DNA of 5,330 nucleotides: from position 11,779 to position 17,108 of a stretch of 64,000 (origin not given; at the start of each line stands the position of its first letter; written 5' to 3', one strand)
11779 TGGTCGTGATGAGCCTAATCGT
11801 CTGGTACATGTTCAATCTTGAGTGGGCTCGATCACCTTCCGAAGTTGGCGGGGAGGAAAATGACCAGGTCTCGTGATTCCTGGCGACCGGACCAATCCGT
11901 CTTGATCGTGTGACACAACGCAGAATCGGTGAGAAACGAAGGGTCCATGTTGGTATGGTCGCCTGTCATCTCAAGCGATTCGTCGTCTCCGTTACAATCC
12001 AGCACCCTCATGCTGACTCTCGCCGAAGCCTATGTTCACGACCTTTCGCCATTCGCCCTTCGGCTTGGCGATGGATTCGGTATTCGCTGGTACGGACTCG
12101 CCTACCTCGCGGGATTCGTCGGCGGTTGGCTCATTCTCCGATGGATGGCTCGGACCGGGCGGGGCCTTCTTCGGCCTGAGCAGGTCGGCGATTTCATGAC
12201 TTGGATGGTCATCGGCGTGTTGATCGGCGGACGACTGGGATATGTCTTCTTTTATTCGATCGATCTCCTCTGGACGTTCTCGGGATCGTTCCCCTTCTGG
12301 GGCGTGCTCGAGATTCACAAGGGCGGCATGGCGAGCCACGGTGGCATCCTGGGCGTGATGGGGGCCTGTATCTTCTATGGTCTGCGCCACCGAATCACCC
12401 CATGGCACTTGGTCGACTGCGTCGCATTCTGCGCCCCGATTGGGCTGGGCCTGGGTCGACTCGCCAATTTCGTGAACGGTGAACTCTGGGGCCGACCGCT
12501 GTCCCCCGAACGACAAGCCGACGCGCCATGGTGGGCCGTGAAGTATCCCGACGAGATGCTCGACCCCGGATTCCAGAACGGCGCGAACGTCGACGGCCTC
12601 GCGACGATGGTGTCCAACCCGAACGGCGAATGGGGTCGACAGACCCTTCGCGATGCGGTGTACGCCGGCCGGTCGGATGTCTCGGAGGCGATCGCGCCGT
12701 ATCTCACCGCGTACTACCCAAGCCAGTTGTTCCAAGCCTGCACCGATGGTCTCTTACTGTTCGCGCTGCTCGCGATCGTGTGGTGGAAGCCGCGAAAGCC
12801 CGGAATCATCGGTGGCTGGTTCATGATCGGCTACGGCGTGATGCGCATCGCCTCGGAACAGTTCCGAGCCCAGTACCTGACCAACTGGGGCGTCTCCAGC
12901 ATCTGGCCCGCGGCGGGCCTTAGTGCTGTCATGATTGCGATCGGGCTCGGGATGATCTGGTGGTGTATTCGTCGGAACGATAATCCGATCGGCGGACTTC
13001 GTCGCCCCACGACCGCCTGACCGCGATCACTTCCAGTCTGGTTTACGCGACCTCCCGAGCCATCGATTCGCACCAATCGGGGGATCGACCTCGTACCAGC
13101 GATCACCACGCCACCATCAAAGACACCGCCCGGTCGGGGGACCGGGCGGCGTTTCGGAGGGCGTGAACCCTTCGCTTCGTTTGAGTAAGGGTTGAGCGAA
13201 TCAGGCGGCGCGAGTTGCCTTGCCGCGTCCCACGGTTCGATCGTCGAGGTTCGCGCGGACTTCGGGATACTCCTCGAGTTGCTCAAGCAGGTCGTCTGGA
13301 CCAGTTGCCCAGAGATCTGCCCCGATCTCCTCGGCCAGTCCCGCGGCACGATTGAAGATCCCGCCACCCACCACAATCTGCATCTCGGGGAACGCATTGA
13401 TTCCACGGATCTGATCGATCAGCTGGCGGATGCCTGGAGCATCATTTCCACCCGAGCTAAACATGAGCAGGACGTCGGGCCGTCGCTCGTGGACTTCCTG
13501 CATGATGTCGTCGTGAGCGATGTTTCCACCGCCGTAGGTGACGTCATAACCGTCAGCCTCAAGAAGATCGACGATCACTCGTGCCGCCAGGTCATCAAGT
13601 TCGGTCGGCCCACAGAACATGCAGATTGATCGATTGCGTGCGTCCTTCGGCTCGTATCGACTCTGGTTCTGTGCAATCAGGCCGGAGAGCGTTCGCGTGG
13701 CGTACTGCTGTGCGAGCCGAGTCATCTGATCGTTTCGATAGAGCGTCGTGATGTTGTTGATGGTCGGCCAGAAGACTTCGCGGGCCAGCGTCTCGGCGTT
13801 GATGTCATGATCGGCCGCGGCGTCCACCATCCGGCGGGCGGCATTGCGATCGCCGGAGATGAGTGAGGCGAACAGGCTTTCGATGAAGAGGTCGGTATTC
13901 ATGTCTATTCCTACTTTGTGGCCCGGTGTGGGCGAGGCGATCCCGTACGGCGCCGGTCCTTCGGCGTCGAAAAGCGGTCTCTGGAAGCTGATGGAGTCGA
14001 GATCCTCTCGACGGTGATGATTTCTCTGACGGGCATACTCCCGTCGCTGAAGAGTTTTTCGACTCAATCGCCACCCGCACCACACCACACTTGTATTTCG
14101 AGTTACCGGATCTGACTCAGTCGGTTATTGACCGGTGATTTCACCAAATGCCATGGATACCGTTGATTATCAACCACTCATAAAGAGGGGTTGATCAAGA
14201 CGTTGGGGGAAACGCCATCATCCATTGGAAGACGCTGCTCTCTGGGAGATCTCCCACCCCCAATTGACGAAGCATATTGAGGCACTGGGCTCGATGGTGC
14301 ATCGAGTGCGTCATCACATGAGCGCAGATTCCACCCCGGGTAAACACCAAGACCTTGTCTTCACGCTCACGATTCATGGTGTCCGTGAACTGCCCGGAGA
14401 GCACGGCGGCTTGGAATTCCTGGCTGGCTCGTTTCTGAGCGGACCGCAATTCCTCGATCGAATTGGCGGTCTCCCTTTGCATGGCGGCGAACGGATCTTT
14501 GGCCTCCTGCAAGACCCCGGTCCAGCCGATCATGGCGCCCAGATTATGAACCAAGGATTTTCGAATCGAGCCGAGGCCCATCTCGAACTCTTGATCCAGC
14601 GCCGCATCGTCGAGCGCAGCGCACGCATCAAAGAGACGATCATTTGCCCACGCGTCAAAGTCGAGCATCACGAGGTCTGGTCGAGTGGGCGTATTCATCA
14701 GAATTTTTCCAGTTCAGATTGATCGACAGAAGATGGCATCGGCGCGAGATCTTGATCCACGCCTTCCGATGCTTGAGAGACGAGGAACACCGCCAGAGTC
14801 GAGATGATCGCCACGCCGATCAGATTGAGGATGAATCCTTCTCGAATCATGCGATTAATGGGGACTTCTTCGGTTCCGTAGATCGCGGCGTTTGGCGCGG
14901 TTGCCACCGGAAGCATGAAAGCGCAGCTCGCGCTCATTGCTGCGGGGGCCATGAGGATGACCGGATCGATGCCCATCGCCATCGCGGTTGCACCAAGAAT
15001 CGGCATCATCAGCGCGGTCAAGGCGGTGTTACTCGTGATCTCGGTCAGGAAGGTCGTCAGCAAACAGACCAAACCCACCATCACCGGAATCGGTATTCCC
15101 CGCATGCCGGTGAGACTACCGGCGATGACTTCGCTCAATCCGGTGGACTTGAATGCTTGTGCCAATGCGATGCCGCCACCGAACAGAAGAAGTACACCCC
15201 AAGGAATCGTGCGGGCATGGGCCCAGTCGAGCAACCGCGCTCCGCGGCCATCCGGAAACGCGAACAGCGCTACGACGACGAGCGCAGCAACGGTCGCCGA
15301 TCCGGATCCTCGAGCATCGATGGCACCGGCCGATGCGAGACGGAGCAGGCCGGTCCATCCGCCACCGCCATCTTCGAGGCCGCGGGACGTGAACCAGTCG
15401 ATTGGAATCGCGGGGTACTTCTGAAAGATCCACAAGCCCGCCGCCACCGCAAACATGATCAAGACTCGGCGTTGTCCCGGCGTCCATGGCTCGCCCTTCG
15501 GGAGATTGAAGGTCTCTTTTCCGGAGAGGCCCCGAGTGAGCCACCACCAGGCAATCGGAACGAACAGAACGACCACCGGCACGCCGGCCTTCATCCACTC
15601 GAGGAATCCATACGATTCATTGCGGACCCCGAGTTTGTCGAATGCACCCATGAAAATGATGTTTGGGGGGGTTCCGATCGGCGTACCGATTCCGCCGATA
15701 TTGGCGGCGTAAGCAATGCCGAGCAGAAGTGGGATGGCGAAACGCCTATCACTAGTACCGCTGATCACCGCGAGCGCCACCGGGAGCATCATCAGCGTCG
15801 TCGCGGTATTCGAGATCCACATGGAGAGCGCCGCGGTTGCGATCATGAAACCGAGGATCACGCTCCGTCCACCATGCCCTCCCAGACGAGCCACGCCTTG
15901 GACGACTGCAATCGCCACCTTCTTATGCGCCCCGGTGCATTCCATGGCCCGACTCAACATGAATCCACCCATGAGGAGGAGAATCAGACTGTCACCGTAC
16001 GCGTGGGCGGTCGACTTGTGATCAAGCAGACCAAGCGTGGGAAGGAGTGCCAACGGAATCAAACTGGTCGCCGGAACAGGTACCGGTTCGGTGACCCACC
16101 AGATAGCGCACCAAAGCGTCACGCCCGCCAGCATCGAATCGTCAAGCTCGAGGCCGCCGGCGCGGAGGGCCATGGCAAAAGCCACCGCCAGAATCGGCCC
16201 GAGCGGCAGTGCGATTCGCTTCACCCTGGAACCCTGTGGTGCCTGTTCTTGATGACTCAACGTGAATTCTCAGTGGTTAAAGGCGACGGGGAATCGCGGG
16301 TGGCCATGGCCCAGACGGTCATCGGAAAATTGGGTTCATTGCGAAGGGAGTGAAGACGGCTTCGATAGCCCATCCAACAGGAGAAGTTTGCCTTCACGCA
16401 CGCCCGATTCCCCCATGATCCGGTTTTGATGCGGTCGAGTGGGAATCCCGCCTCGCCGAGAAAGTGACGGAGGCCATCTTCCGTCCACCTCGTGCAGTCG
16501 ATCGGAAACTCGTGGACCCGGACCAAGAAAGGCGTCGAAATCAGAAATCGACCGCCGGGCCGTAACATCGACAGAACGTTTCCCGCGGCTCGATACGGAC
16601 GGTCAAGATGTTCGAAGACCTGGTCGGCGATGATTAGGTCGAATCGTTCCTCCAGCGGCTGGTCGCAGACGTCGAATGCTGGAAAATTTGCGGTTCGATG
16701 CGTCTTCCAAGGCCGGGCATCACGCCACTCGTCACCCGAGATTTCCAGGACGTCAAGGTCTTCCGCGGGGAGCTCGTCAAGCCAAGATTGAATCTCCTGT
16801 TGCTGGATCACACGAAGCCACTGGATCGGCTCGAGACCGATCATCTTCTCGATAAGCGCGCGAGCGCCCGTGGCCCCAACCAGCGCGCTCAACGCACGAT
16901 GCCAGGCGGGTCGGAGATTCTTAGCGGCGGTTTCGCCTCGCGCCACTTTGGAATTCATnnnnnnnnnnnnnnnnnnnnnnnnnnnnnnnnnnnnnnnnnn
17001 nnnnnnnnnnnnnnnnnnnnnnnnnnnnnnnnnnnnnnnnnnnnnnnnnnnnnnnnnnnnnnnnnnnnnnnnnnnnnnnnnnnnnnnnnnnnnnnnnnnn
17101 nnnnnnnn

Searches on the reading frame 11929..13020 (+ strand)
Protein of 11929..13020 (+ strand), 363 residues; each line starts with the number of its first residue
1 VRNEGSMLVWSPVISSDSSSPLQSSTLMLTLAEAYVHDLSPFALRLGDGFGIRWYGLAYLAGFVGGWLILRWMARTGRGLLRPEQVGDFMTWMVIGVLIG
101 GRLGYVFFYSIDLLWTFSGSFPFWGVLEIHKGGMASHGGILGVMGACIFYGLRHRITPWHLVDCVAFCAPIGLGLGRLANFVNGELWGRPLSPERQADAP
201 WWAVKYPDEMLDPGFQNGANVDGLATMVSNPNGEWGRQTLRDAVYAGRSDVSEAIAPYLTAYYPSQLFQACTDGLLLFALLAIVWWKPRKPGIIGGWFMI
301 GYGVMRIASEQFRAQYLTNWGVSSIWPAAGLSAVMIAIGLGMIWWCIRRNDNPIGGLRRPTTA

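Call 75: search_protein_families(library=pfam, proteins=[window:11929-13020:+], max_evalue=0.0001)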
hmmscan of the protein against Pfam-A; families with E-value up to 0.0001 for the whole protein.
window:11929-13020:+ (363 aa): 1 family
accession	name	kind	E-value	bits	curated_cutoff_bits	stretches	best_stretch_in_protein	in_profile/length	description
PF01790.23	LGT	-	2.3e-54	184.7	24.9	1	42-345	2-240/240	Prolipoprotein diacylglyceryl transferase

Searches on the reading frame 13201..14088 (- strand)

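Call 75: search_protein_families(library=pfam, proteins=[window:13201-14088:-], max_evalue=0.0001)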
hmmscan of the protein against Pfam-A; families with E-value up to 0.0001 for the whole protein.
window:13201-14088:- (295 aa): 2 families
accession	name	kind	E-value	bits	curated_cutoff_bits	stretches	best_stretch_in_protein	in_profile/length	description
PF02310.24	B12-binding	-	4.2e-14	52.9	32.1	1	160-259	8-107/121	B12 binding domain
PF02607.22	B12-binding_2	-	9.2e-06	26.2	23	1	69-138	2-70/74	B12 binding domain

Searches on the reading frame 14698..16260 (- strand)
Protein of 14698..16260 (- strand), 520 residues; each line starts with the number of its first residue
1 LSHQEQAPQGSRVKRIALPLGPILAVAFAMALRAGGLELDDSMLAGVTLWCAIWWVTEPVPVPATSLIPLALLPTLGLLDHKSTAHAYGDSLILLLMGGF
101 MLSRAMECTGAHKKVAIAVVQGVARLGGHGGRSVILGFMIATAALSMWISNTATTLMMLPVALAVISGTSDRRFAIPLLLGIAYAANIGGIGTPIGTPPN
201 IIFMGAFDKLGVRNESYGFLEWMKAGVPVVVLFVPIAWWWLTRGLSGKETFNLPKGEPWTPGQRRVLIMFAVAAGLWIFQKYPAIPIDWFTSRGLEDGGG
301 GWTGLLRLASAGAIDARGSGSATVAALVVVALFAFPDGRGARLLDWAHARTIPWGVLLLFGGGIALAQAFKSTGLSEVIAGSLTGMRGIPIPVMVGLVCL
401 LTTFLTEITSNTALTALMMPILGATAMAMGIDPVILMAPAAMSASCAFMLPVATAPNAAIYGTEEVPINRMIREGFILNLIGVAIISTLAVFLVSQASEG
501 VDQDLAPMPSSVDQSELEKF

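Call 64: search_protein_families(library=pfam, proteins=[window:14698-16260:-], max_evalue=0.0001)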
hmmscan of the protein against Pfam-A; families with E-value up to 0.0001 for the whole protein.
window:14698-16260:- (520 aa): 2 families
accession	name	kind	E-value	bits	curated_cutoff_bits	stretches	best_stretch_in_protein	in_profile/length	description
PF03600.22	CitMHS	-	1.5e-55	189.1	31.9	1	53-436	2-331/336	Citrate transporter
PF00939.25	Na_sulph_symp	-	1.2e-53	183.2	27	1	34-490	23-462/472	Sodium:sulfate symporter transmembrane region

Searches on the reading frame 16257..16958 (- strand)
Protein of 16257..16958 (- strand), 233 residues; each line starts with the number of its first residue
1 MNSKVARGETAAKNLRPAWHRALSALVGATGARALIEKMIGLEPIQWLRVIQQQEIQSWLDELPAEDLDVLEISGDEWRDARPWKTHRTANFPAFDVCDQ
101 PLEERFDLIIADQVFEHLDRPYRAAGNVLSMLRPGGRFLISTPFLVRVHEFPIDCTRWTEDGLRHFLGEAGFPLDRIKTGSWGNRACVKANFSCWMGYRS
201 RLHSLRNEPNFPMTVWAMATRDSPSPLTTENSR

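Call 75: search_protein_families(library=pfam, proteins=[window:16257-16958:-], max_evalue=0.0001)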
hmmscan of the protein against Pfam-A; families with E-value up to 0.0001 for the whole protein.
window:16257-16958:- (233 aa): 3 families
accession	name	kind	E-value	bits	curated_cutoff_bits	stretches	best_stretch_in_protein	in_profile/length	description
PF13489.12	Methyltransf_23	-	2.5e-08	34.3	27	1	81-147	37-122/164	Methyltransferase domain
PF08241.18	Methyltransf_11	-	7.4e-07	30.2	21.2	1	81-140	34-95/95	Methyltransferase domain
PF08242.18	Methyltransf_12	-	1.1e-06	29.7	30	1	80-138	41-98/98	Methyltransferase domain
